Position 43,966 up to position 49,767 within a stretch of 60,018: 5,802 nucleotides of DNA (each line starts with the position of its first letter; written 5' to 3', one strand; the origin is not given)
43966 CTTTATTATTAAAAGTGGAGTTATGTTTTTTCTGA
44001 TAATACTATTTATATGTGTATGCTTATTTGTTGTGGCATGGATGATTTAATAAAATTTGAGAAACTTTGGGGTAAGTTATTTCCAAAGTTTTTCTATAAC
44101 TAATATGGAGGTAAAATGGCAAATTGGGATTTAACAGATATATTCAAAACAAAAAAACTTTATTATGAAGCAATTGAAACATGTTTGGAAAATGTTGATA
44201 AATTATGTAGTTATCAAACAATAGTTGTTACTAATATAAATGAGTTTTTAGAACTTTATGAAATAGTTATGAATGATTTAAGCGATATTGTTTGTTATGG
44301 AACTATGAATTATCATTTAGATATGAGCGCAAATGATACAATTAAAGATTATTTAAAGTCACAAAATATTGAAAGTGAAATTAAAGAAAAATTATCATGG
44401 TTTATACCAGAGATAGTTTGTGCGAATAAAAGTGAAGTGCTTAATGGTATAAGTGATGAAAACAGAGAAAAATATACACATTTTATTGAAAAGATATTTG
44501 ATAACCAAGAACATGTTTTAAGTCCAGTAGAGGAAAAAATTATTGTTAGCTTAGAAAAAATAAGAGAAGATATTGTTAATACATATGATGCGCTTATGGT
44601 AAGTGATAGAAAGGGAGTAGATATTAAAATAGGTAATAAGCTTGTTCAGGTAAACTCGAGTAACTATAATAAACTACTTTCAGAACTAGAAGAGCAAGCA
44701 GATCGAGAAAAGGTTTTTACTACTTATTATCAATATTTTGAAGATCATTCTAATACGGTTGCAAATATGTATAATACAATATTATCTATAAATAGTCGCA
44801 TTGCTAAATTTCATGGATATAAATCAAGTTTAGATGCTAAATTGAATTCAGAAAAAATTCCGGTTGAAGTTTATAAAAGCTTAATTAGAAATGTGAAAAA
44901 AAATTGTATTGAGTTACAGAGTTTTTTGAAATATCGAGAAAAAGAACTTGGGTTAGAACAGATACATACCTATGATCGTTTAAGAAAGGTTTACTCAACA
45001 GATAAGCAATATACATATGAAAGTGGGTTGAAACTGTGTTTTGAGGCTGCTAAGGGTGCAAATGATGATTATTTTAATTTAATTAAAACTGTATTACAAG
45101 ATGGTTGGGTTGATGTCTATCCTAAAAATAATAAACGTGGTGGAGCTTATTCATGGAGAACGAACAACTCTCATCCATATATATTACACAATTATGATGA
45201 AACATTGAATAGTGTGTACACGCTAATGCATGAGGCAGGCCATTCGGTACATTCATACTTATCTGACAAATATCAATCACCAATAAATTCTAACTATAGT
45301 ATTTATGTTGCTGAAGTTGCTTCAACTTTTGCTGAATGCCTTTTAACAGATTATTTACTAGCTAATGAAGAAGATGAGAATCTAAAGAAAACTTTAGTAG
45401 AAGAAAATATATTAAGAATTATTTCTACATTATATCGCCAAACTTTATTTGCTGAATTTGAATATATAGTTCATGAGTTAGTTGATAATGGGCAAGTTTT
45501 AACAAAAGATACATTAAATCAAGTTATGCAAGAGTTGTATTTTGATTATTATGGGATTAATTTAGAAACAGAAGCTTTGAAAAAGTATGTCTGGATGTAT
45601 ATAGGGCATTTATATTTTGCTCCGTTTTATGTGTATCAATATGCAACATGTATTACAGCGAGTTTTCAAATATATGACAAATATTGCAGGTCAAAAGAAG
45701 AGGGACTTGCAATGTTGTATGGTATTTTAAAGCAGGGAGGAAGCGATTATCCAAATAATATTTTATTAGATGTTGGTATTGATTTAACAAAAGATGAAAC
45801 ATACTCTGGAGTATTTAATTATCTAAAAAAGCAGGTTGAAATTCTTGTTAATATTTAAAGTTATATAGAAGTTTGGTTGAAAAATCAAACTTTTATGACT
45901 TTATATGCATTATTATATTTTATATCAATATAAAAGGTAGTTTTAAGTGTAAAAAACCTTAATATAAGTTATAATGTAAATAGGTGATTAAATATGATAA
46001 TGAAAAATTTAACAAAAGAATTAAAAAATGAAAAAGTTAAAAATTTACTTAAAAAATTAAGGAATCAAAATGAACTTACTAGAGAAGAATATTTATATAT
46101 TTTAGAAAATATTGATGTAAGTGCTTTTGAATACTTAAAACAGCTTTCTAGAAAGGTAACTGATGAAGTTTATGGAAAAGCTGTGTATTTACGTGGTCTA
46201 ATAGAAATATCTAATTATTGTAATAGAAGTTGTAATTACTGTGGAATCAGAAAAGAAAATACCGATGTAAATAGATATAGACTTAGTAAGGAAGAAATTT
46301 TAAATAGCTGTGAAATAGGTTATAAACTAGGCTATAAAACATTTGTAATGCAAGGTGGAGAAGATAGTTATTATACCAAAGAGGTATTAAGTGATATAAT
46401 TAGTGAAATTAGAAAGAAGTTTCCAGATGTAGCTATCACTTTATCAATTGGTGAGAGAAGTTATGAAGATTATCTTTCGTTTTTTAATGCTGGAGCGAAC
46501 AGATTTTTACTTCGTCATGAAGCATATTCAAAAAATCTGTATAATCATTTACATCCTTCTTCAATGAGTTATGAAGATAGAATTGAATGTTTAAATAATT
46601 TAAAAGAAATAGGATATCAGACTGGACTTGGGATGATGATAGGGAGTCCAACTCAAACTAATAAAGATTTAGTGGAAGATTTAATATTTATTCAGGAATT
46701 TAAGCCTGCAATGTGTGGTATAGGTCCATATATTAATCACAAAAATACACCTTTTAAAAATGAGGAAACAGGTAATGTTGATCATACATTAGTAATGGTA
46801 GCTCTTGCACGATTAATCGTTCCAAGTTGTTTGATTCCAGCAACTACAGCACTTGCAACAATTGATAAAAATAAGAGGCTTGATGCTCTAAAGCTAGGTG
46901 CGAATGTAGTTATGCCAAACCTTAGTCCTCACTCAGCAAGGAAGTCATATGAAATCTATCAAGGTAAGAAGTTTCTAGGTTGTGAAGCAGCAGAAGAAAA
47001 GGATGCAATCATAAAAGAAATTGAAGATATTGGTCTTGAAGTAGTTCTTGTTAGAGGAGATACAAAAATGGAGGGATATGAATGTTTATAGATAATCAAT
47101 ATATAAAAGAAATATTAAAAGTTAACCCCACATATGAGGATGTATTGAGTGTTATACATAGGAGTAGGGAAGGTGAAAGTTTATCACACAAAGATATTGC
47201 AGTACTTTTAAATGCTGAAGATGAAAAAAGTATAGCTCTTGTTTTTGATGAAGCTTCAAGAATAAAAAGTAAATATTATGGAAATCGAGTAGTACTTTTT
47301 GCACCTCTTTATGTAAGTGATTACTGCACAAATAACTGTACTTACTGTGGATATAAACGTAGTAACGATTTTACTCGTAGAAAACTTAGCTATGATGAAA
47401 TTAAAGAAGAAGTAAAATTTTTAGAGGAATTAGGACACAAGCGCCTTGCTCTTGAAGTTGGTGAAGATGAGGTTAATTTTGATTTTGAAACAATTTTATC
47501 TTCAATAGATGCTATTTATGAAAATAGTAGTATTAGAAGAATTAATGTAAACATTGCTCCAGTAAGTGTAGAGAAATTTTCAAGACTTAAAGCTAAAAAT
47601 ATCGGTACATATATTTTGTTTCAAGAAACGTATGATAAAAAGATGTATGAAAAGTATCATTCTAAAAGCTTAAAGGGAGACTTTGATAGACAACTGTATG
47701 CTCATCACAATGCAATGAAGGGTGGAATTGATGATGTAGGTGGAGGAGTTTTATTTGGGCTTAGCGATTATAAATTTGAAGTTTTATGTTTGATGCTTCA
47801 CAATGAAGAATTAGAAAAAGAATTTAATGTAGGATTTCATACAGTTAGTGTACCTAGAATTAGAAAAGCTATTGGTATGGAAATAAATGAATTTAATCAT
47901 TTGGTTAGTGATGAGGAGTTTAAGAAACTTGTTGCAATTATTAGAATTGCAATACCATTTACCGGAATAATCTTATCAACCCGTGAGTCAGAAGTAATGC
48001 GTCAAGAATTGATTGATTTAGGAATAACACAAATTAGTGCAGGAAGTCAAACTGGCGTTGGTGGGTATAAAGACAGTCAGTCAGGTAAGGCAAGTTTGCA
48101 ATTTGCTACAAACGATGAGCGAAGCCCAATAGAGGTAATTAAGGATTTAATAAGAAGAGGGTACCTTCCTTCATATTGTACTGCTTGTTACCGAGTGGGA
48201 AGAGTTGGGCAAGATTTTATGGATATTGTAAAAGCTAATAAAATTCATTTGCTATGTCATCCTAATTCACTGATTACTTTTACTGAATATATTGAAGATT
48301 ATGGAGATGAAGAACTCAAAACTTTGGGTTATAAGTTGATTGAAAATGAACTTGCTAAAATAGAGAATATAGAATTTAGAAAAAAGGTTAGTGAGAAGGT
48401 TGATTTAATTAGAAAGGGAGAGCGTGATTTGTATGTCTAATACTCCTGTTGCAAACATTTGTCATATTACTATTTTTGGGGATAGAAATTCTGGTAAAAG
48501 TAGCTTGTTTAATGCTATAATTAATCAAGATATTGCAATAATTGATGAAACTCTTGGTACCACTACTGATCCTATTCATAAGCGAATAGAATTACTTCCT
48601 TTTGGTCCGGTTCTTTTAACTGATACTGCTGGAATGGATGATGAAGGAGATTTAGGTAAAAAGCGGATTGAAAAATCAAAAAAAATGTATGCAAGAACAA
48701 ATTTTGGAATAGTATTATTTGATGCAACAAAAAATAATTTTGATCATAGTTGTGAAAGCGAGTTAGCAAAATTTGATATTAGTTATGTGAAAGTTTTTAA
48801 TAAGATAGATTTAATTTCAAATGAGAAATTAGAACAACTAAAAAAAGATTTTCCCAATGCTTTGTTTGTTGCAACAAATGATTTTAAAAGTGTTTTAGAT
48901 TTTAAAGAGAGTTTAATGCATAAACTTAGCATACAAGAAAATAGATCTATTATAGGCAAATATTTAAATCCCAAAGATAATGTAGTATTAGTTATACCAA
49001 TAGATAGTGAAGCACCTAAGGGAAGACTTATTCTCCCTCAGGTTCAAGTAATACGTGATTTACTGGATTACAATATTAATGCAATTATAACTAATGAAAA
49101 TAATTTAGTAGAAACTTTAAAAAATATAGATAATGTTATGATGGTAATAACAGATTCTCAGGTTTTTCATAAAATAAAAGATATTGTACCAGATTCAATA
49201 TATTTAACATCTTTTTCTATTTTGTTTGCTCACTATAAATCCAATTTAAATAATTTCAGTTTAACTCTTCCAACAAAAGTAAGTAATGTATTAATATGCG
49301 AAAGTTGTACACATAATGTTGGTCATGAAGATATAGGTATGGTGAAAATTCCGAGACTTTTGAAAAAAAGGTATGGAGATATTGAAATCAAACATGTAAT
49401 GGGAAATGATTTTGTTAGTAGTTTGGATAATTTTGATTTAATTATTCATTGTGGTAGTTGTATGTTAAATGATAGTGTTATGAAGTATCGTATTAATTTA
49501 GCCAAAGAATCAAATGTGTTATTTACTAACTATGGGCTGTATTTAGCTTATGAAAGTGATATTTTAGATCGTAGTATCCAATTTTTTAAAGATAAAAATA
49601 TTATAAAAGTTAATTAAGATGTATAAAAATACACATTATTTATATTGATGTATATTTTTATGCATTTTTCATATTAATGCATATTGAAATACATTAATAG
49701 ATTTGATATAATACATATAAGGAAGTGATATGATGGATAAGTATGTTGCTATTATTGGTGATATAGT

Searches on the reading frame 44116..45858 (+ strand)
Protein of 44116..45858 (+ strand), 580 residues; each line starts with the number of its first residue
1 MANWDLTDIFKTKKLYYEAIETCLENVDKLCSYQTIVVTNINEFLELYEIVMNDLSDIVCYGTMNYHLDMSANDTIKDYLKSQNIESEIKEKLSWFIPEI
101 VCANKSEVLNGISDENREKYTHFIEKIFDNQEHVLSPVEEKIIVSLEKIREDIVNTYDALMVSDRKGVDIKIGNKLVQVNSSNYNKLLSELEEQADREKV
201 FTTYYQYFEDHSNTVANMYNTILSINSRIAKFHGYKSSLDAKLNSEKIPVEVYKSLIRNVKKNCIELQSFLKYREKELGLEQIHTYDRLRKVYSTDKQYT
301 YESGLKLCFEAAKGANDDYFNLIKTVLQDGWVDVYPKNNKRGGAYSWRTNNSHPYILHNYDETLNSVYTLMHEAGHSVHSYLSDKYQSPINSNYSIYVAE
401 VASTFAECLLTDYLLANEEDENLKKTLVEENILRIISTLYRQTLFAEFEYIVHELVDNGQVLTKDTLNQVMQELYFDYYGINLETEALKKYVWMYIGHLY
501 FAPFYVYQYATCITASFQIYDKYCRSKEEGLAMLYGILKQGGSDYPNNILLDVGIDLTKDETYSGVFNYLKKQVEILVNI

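Call 36: search_protein_families(library=pfam, proteins=[window:44116-45858:+], max_evalue=0.000001)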
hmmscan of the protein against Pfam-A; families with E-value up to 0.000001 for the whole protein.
window:44116-45858:+ (580 aa): 2 families
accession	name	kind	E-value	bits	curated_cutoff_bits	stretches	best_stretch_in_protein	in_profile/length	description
PF01432.26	Peptidase_M3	-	2.6e-64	218.7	27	1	188-563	2-451/457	Peptidase family M3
PF08439.15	Peptidase_M3_N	-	1.4e-08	35.2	25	1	112-164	14-67/70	Oligopeptidase F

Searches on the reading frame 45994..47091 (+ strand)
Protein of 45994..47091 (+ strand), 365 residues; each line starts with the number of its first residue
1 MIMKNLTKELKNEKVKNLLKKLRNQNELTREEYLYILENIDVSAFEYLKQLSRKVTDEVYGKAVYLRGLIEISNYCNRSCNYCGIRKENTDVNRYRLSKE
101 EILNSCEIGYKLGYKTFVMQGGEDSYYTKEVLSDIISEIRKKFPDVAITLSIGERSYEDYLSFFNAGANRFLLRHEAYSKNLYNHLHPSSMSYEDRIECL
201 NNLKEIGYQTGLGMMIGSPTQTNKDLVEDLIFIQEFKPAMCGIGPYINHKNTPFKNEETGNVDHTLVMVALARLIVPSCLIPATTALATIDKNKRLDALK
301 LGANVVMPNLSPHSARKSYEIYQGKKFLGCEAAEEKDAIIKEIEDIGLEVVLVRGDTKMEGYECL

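Call 37: search_protein_families(library=pfam, proteins=[window:45994-47091:+], max_evalue=0.000001)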
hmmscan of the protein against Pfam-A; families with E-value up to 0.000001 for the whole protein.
window:45994-47091:+ (365 aa): 1 family
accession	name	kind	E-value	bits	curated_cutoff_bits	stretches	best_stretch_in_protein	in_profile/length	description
PF04055.27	Radical_SAM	-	1.4e-18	68.1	29.5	1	70-230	1-163/166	Radical SAM superfamily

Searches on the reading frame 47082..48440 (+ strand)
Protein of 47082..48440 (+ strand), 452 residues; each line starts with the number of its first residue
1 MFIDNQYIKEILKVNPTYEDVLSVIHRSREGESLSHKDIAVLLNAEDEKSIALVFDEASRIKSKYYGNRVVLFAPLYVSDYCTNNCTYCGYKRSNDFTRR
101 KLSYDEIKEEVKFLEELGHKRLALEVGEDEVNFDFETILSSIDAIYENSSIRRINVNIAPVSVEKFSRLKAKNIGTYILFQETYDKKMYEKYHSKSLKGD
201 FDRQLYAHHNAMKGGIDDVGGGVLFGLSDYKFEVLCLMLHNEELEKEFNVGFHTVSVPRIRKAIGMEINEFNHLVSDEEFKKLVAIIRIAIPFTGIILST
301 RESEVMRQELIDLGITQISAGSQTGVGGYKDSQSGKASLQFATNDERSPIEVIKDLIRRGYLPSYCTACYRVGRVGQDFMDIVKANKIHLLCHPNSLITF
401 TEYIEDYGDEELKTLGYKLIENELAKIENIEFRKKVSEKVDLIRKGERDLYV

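Call 37: search_protein_families(library=pfam, proteins=[window:47082-48440:+], max_evalue=0.000001)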
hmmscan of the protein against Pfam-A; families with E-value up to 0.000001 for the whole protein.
window:47082-48440:+ (452 aa): 2 families
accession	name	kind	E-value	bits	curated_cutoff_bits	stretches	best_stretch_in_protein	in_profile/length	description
PF06968.18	BATS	-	6.7e-18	65.1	22.2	1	256-361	1-87/88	Biotin and Thiamin Synthesis associated domain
PF04055.27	Radical_SAM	-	8.1e-16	59.1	29.5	1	77-222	2-147/166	Radical SAM superfamily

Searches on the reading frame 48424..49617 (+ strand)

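Call 37: search_protein_families(library=pfam, proteins=[window:48424-49617:+], max_evalue=0.000001)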
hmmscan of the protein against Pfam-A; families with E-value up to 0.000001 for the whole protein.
window:48424-49617:+ (397 aa): 3 families
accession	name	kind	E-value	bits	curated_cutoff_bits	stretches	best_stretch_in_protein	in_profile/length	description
PF18128.7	HydF_dimer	-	4.9e-34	116.8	23.4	1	176-272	1-98/99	Hydrogen maturase F dimerization domain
PF18133.7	HydF_tetramer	-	3.1e-33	114.5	22.6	1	287-386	17-117/118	Hydrogen maturase F tetramerization domain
PF01926.29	MMR_HSR1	-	1.2e-15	58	21.9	1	15-127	2-113/113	50S ribosome-binding GTPase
